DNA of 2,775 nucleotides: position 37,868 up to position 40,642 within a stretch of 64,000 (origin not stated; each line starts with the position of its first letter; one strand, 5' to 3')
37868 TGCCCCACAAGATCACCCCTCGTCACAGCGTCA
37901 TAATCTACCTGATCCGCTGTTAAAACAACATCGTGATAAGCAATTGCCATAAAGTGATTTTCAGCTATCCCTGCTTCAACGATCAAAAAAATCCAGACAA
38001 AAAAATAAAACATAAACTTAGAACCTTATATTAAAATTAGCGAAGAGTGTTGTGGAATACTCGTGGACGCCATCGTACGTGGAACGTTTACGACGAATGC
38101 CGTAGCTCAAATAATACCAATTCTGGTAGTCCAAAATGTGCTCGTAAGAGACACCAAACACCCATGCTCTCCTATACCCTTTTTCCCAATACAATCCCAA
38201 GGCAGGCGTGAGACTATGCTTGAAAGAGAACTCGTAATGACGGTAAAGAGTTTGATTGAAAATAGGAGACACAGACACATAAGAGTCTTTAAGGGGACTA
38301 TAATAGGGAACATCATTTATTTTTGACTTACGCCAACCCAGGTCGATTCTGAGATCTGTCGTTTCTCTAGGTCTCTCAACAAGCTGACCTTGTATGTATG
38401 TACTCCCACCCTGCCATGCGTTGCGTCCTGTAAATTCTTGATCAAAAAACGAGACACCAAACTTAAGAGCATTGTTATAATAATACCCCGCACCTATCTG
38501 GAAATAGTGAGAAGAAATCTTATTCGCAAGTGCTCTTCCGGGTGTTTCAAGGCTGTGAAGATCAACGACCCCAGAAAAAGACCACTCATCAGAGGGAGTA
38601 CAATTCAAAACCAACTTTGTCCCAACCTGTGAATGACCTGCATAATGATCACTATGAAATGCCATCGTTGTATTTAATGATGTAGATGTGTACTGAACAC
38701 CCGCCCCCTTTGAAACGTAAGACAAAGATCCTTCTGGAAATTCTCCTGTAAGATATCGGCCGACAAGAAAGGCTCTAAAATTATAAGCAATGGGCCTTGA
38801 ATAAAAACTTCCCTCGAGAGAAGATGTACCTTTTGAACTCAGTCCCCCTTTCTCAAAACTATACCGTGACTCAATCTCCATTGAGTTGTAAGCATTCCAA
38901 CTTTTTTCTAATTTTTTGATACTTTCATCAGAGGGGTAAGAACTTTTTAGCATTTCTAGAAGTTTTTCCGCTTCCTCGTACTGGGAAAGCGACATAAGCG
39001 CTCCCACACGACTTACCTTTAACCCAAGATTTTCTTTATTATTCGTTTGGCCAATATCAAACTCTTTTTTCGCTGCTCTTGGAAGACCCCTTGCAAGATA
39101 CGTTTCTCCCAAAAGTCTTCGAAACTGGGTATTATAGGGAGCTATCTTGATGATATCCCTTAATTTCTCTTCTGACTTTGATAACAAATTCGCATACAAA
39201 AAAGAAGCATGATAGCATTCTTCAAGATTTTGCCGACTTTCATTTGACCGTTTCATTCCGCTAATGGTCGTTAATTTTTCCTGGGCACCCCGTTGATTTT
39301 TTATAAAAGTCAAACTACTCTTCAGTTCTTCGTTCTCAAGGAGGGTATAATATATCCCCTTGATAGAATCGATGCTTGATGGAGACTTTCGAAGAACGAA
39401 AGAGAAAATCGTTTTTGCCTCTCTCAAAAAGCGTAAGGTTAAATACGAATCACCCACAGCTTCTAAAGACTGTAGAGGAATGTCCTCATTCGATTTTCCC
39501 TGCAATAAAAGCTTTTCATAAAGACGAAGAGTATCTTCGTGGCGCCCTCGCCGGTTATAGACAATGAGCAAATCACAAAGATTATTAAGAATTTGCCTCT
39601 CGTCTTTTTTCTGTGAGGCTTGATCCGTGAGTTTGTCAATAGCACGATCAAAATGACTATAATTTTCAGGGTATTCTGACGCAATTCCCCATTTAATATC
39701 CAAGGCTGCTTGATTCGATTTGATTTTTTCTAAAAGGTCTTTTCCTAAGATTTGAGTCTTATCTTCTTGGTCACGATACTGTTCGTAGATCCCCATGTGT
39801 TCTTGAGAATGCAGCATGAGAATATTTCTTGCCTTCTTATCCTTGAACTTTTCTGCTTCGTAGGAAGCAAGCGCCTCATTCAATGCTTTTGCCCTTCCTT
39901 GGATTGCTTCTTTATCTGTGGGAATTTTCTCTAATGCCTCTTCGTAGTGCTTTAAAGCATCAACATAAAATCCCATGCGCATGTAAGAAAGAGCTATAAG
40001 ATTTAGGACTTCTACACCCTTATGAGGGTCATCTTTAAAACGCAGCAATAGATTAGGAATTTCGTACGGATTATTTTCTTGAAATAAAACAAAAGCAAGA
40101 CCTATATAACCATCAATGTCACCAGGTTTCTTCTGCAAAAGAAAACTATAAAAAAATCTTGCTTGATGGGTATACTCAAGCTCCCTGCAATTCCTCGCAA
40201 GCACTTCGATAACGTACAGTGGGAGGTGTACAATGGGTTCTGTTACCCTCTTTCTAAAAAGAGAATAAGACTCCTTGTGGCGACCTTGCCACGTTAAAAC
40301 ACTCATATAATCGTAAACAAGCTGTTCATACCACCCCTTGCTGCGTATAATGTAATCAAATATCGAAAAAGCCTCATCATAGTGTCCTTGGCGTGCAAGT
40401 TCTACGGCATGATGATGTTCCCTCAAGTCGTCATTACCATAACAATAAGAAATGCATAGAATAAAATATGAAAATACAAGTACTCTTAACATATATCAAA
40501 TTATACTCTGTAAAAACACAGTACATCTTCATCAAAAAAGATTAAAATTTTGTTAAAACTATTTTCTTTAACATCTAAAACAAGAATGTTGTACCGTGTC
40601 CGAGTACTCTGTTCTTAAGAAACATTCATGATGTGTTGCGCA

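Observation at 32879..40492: PNAG (pga) locus with non-canonical order pgaA-pgaB / pgaD-like-pgaC-glmM paralog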

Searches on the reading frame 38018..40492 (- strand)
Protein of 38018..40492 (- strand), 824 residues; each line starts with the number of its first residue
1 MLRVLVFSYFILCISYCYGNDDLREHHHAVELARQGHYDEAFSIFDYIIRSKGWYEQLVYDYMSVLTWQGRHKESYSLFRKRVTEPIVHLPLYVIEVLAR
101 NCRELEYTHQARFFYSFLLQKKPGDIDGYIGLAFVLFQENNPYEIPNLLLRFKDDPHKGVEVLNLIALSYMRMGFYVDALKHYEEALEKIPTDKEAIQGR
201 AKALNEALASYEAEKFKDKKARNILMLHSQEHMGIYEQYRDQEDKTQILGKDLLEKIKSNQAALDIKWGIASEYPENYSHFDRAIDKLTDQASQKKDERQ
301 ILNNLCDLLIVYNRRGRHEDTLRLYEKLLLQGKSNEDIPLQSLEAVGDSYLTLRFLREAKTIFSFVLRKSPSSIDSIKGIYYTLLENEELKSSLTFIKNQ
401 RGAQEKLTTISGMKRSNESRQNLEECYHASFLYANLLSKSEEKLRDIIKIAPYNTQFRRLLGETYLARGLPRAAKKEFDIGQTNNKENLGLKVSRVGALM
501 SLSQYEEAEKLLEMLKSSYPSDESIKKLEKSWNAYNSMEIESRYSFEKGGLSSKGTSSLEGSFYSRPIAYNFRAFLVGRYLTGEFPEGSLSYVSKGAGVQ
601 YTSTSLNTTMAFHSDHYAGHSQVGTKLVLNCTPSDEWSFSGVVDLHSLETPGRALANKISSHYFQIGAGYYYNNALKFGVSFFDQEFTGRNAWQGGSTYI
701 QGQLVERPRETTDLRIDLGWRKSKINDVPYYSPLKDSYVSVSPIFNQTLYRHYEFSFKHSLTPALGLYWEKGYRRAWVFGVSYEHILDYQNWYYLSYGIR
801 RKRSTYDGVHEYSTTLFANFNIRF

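Call 4: search_protein_families(library=pfam, proteins=[window:38018-40492:-], max_evalue=0.1)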
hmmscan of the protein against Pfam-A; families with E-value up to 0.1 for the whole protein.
window:38018-40492:- (824 aa): 16 families
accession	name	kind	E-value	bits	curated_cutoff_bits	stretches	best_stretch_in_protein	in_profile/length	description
PF21197.3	PgaA_barrel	-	8.7e-43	147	27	1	551-824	21-294/294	PgaA membrane beta barrel domain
PF14559.12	TPR_19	-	3.6e-17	62.9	25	0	488-528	24-64/68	Tetratricopeptide repeat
PF13428.12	TPR_14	-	3.8e-14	52.2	23.5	1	161-202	2-43/44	Tetratricopeptide repeat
PF13424.12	TPR_12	-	7.5e-08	32.9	30.1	1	162-188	5-31/77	Tetratricopeptide repeat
PF07719.23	TPR_2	-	8.3e-08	32.2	27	1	161-193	2-34/34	Tetratricopeptide repeat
PF13374.12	TPR_10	-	3.4e-05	24.2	27.5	0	163-188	5-30/42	Tetratricopeptide repeat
PF13432.12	TPR_16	-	9.2e-05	23.2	32.7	0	166-191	3-28/65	Tetratricopeptide repeat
PF01535.26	PPR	-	0.00012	22.5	25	0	32-50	10-28/31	PPR repeat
PF00515.34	TPR_1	-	0.00063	19.9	27.8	1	161-193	2-34/34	Tetratricopeptide repeat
PF13176.12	TPR_7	-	0.00069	20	27.9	0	163-195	2-36/36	Tetratricopeptide repeat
PF12895.13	ANAPC3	-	0.00089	19.9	27.2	0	109-186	6-82/82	Anaphase-promoting complex, cyclosome, subunit 3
PF13174.12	TPR_6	-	0.0037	18.2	26.3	0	501-521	12-32/33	Tetratricopeptide repeat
PF13431.12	TPR_17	-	0.0071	17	24.4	0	182-206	1-25/34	Tetratricopeptide repeat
PF12486.13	VasL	-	0.01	16.2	27.3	1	495-538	7-50/147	Type VI secretion system, EvfB, or VasL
PF23914.1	TPR_CcmH_CycH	-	0.016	15.5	42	0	128-195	86-156/158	Cytochrome c-type biogenesis protein H TPR domain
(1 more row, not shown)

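Call 5: search_protein_families(library=ncbifam, proteins=[window:38018-40492:-], max_evalue=0.1)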
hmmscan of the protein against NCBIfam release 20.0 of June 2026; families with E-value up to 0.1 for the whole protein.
window:38018-40492:- (824 aa): 13 families
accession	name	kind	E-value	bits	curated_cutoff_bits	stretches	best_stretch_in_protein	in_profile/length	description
TIGR03939.1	PGA_TPR_OMP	equivalog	8e-120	401.4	366.65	1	7-824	2-800/800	poly-beta-1,6 N-acetyl-D-glucosamine export porin PgaA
NF007468.0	PRK10049.1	equivalog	1.5e-59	202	1043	1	30-824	42-817/817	poly-beta-1,6 N-acetyl-D-glucosamine export porin PgaA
NF011172.0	PRK14574.1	equivalog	5.9e-36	123.8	1638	1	57-824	69-822/822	poly-beta-1,6 N-acetyl-D-glucosamine export porin PgaA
TIGR02917.1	PEP_TPR_lipo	equivalog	1.8e-11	42.7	312.2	2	437-523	311-397/899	XrtA/PEP-CTERM system TPR-repeat protein PrsT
NF040959.1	MamA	equivalog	3.1e-05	23.5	200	0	257-327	134-198/204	magnetosome protein MamA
TIGR02162.1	torC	equivalog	0.0016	17.8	478.2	1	206-317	119-223/387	pentaheme c-type cytochrome TorC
TIGR00756.2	PPR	repeat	0.0044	17.1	20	0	32-51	10-29/35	pentatricopeptide repeat protein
NF052400.1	M48_BAM_BepA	equivalog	0.0044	15.8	570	0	413-530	297-416/483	beta-barrel assembly-enhancing protease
NF002725.1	PRK02603.1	equivalog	0.008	16.2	143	0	150-200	62-112/173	photosystem I assembly protein Ycf3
TIGR02795.1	tol_pal_ybgF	equivalog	0.0084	16.7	90.1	0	460-529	44-116/119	tol-pal system protein YbgF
TIGR02521.1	type_IV_pilW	equivalog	0.0094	15.5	154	0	160-214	31-85/234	type IV pilus biogenesis/stability protein PilW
NF008755.0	PRK11788.1-3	equivalog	0.021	14.2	430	1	282-528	53-288/388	lipopolysaccharide assembly protein LapB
NF047507.1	TPR_BatC_Lepto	exception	0.035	13.6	175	1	314-421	70-176/214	TPR repeat-containing protein BatC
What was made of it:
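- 38018..40492 (-): pgaA: TPR plus beta-barrel outer-membrane PNAG export porin (824 aa). Several TPR families also match (calls 4, 5).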
